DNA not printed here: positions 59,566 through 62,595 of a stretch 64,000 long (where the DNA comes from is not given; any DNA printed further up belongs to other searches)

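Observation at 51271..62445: kdp locus with three KdpD-type kinases, two of which lack the phospho-accepting histidine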

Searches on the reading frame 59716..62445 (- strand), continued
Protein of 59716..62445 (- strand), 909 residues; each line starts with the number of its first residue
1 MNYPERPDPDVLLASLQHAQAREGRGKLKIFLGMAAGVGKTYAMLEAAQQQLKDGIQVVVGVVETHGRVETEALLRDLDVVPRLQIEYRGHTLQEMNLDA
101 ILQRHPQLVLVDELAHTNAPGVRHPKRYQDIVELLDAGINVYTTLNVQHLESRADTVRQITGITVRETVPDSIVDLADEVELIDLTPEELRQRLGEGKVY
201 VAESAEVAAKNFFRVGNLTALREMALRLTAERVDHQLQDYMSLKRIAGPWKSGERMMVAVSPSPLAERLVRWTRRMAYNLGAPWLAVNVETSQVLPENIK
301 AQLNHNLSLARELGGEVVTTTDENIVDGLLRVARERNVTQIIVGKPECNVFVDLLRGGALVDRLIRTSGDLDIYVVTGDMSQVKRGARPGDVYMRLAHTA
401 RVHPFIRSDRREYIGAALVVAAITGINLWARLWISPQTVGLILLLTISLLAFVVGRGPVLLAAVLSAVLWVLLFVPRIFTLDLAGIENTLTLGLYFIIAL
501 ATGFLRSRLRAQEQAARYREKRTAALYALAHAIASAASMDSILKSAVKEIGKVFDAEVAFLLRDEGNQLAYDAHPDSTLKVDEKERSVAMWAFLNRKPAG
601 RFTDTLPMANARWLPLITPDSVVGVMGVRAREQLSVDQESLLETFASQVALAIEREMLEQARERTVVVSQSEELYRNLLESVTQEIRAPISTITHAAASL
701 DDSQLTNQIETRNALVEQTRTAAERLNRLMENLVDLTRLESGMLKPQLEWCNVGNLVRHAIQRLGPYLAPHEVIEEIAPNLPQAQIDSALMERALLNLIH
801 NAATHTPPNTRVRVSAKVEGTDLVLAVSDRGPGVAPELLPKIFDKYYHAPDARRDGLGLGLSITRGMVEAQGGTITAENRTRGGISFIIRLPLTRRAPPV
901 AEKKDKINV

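Call 7: search_solved_structures(query=window:59716-62445:-, show_alignments=2)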
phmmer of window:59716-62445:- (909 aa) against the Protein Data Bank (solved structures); distinct sequences matched with E-value up to 0.001: 58.
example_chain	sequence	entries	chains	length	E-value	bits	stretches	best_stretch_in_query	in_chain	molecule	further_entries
2r8r_A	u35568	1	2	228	9.6e-80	272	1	24-243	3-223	Sensor protein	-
6lgq_C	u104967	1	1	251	1.7e-30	109.1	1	670-901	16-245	Histidine kinase KdpD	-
8u4x_A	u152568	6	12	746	1.5e-23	86.2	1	654-893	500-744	histidine kinase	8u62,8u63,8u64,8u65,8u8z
4q20_A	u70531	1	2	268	4.2e-21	78.1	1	657-896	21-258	Sensor protein DivL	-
4i5s_A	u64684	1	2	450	4.6e-21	77.9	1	670-895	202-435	Putative histidine kinase CovS; VicK-like protein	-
6paj_A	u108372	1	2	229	9.6e-21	76.9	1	673-893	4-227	Sensor protein SrrB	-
7zp0_A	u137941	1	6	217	4.4e-19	71.4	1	681-892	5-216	Sensor protein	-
6azr_A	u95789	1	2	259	7.4e-19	70.6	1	674-896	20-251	Sensor histidine kinase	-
5uht_A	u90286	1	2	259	2.6e-18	68.8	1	674-896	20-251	Sensor histidine kinase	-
2c2a_A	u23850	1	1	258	2.7e-18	68.8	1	674-896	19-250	SENSOR HISTIDINE KINASE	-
3dge_A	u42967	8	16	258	2.7e-18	68.8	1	674-896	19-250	Sensor protein | Histidine kinase | Sensor histidine kinase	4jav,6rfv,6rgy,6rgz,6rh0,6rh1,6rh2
4jas_A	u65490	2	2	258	3.2e-18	68.5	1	674-896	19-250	Histidine kinase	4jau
6rh7_A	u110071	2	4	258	3.7e-18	68.3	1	674-896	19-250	Sensor histidine kinase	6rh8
8sgk_A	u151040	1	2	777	1.8e-17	66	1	723-901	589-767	Bacteriophytochrome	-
8avv_A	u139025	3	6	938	2.2e-17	65.7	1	723-901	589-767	Bacteriophytochrome,Response regulator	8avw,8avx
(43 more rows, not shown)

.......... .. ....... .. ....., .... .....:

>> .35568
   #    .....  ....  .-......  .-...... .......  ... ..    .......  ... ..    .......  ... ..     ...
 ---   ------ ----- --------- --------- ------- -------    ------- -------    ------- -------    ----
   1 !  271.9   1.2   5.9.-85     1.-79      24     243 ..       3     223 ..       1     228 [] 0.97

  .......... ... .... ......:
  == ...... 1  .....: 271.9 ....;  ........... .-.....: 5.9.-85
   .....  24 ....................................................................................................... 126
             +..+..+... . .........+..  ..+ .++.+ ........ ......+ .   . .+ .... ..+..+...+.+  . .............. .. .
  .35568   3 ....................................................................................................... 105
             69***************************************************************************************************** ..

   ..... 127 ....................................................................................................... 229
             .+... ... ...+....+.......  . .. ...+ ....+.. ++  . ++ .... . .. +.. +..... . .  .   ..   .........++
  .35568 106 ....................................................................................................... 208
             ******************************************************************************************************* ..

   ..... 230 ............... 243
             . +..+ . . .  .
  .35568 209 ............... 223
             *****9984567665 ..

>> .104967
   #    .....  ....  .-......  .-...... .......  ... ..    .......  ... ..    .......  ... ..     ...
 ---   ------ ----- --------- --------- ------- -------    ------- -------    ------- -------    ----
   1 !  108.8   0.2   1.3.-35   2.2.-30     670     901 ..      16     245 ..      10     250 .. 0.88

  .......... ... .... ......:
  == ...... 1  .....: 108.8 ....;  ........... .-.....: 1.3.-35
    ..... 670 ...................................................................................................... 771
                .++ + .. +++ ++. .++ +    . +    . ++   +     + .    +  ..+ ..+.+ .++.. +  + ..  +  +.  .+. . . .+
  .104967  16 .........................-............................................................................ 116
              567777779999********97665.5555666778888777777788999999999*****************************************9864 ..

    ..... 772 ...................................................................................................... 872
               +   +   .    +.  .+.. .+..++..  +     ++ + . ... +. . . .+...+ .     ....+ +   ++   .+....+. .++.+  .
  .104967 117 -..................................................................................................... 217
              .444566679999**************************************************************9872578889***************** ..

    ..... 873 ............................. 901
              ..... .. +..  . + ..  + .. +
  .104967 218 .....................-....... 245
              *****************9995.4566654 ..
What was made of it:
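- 59716..62445 (-): kdpD909: full-length KdpD paralogue (KdpD-N, Usp-like, 4-TM DUF4118, GAF, DHp, CA) with Gln684 in place of the phospho-accepting His. Alignment to 6lgq and 2r8r (call 7).
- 61747..62373 (-): KdpD N-terminal domain (residues 25-233). It has Walker A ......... (residues 33-41, 62323-62349) followed by Tyr42, Walker B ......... (from residue 108) and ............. (from residue 188). Putative atypical serine kinase. 2r8r alignment (call 7).
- Checked: A HMMER alignment to the solved E. coli KdpD transmitter (6lgq_C) places Gln684 on His673 of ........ (call 7).
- Gln684 aligns to His673 (call 7).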

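Call 9: find_related_loci(query=window:59716-62445:-, collection=genome_contigs, flank=10000)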
Query window:59716-62445:- (909 aa) in genome_contigs; peptide patterns used: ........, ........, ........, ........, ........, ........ (x = any residue, [..] = any of these).
166 stretches matched a pattern; 68 encode a relative of the query (tblastn E <= 1e-3); 68 distinct loci.
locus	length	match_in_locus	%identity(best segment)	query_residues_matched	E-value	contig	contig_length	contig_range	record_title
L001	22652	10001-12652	58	5-899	0e+0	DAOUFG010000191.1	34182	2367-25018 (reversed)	MAG TPA_asm: Thermoflexales bacterium isolate R103_16 k99_330482, whole genome shotgun sequence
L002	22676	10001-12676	57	6-905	0e+0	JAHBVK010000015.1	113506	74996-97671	MAG: Anaerolineae bacterium isolate ACE_CHL13 CHL13_15, whole genome shotgun sequence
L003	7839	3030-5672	59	6-900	0e+0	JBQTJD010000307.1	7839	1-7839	MAG: Anaerolineales bacterium isolate SAW132 c_000000263588, whole genome shotgun sequence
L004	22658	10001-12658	56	6-902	0e+0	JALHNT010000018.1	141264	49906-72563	MAG: Anaerolineae bacterium isolate Bin_70_1 c_000000000782, whole genome shotgun sequence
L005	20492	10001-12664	56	6-904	0e+0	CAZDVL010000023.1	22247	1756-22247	MAG TPA_asm: uncultured Anaerolineaceae bacterium isolate binchicken_co235_187 genome assembly, contig: NODE_5780_length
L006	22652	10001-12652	55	1-893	0e+0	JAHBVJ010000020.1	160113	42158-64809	MAG: Anaerolineae bacterium isolate ACE_CHL12 CHL12_20, whole genome shotgun sequence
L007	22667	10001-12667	54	2-902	0e+0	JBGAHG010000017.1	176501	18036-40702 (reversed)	MAG: Aggregatilineales bacterium isolate MAG_AAO_H125.28 AAOH125-28_opera_contig_380, whole genome shotgun sequence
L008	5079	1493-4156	54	6-902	0e+0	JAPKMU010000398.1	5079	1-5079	MAG: Anaerolineae bacterium isolate RH21 NODE_398_length_5079_cov_1.312675:GC=0.552, whole genome shotgun sequence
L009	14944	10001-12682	55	6-902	0e+0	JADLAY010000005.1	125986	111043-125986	MAG: Anaerolineae bacterium isolate SJ143 c_000000062719, whole genome shotgun sequence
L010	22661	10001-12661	55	6-902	0e+0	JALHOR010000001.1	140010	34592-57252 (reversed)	MAG: Anaerolineae bacterium isolate bin.171_sub c_000000000793, whole genome shotgun sequence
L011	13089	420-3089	55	6-902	0e+0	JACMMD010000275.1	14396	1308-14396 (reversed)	MAG: Anaerolineae bacterium isolate ES-bin-76 ES-bin-76-contig-k141_2691071, whole genome shotgun sequence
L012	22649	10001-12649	54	1-902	0e+0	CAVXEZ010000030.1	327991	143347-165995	MAG: uncultured Chloroflexia bacterium isolate MFD02416.bin.1.282 genome assembly, contig: contig_99899, whole genome sh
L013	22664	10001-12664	53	6-902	0e+0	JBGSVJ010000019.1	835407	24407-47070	MAG: Anaerolineae bacterium isolate JTS-AC454 k141_2992015, whole genome shotgun sequence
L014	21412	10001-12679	54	6-902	0e+0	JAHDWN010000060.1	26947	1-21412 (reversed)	MAG: Anaerolineae bacterium isolate CHL11 NODE_2697_length_26947_cov_7.600067, whole genome shotgun sequence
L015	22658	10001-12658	56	6-904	0e+0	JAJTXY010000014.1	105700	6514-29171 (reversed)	MAG: Anaerolineae bacterium isolate DTUCFX7 14-Genome24, whole genome shotgun sequence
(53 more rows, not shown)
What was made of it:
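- Tried and rejected: Scan of GTDB representative genomes with KdpD909 (call 9).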

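Call 13: find_encoding_contigs(protein=P0005, flank=10000, max_places=2)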
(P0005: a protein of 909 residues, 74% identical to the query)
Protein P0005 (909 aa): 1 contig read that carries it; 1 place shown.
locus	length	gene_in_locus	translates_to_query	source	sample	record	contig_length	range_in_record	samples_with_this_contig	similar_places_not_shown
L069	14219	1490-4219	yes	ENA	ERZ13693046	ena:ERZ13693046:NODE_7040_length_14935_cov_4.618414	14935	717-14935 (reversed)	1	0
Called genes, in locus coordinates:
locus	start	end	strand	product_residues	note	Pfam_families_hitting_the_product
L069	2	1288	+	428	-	?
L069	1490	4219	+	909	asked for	PF02702:KdpD, PF13493:DUF4118, PF13185:GAF_2 (faint), PF13492:GAF_3, PF00512:HisKA, PF02518:HATPase_c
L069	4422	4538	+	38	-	-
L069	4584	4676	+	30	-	PF09604:Potass_KdpF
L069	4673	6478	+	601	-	PF03814:KdpA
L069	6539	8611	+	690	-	PF00122:E1-E2_ATPase, PF00702:Hydrolase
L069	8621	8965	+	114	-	-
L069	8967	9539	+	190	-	PF02669:KdpC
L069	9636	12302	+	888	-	PF02702:KdpD, PF00582:Usp, PF13493:DUF4118, PF13492:GAF_3, PF00512:HisKA, PF02518:HATPase_c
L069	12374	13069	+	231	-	PF00072:Response_reg, PF00486:Trans_reg_C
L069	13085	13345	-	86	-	PF12838:Fer4_7 (faint)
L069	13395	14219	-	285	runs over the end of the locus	PF00248:Aldo_ket_red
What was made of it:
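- L069 pairs a His-less KdpD with a complete full-length KdpD and has no short kinase (call 13).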

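Call 14: find_encoding_contigs(protein=P0007, flank=10000, max_places=2)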
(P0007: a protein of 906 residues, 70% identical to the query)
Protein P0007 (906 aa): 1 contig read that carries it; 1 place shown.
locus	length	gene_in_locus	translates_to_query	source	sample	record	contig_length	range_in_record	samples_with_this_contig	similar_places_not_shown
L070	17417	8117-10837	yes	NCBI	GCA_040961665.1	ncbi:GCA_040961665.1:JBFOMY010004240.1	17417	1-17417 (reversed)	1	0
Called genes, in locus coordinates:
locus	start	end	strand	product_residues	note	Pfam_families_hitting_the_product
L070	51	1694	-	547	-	PF13520:AA_permease_2, PF00324:AA_permease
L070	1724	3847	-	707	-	PF13520:AA_permease_2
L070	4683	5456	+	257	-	PF02702:KdpD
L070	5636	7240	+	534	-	PF13493:DUF4118, PF13492:GAF_3, PF00512:HisKA, PF02518:HATPase_c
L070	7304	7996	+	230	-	PF00072:Response_reg, PF00486:Trans_reg_C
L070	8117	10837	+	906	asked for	PF02702:KdpD, PF13493:DUF4118, PF13492:GAF_3, PF02518:HATPase_c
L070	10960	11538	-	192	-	PF00582:Usp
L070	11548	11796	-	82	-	-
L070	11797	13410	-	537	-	PF13520:AA_permease_2, PF00324:AA_permease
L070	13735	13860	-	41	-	-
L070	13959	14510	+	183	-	PF00582:Usp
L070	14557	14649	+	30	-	PF09604:Potass_KdpF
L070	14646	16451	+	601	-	PF03814:KdpA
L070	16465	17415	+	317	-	?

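Call 15: find_encoding_contigs(protein=P0010, flank=10000, max_places=2)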
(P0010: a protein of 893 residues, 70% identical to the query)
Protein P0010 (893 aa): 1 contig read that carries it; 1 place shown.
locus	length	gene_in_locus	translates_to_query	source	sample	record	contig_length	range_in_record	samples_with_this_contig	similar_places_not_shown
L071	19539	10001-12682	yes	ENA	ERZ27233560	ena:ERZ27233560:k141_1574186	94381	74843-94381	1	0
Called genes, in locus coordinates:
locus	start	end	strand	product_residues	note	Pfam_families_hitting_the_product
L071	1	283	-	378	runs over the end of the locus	PF03480:DctP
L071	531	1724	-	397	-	PF12838:Fer4_7 (faint), PF13187:Fer4_9 (faint), PF13247:Fer4_11, PF00037:Fer4 (weak)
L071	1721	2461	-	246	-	PF00037:Fer4, PF12797:Fer4_2 (faint), PF12837:Fer4_6 (weak), PF12838:Fer4_7, PF13187:Fer4_9 (weak), PF13237:Fer4_10 (weak), PF14697:Fer4_21 (weak)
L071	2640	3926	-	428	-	PF12838:Fer4_7 (weak), PF13183:Fer4_8, PF13534:Fer4_17, PF02754:CCG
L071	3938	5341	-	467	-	PF01565:FAD_binding_4, PF02913:FAD-oxidase_C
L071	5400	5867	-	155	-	PF01558:POR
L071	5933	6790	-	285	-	PF02775:TPP_enzyme_C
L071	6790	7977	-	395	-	PF01855:POR_N, PF02780:Transketolase_C, PF17147:PFOR_II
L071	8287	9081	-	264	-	PF09339:HTH_IclR, PF01614:IclR_C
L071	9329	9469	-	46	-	PF01614:IclR_C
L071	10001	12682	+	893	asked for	PF02702:KdpD, PF13493:DUF4118, PF13185:GAF_2 (weak), PF13492:GAF_3, PF00512:HisKA, PF02518:HATPase_c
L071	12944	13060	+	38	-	-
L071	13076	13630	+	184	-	PF00582:Usp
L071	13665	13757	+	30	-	PF09604:Potass_KdpF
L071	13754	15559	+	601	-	PF03814:KdpA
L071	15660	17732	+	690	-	PF12710:HAD (faint), PF00122:E1-E2_ATPase, PF00702:Hydrolase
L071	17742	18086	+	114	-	-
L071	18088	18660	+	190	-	PF02669:KdpC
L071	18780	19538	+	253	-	?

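Call 43: find_encoding_contigs(protein=P0067, flank=10000, max_places=1)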
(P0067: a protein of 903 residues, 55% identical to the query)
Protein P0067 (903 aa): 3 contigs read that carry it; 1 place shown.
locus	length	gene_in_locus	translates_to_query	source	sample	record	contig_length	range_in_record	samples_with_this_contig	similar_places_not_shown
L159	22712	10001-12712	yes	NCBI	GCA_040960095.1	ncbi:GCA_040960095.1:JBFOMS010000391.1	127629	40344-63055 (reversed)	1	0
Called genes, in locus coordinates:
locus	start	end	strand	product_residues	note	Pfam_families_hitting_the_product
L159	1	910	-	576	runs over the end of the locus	-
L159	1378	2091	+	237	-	PF00072:Response_reg, PF00486:Trans_reg_C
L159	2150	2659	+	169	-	-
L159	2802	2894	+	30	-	PF09604:Potass_KdpF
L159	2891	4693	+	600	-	PF03814:KdpA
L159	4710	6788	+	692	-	PF00122:E1-E2_ATPase, PF00702:Hydrolase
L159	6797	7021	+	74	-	-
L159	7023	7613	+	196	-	PF02669:KdpC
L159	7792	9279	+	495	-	PF13493:DUF4118, PF13185:GAF_2, PF13492:GAF_3, PF00512:HisKA, PF02518:HATPase_c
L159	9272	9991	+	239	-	PF00072:Response_reg, PF00486:Trans_reg_C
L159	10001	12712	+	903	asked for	PF02702:KdpD, PF00582:Usp (weak), PF13493:DUF4118, PF13185:GAF_2 (weak), PF13492:GAF_3, PF00512:HisKA, PF02518:HATPase_c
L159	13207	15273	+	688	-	-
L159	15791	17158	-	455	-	-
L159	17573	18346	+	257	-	PF00106:adh_short, PF08659:KR, PF13561:adh_short_C2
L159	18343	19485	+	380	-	PF02547:Queuosine_synth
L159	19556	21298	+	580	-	PF00355:Rieske, PF13806:Rieske_2, PF22543:Rieske_4 (weak)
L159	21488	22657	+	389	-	PF01408:GFO_IDH_MocA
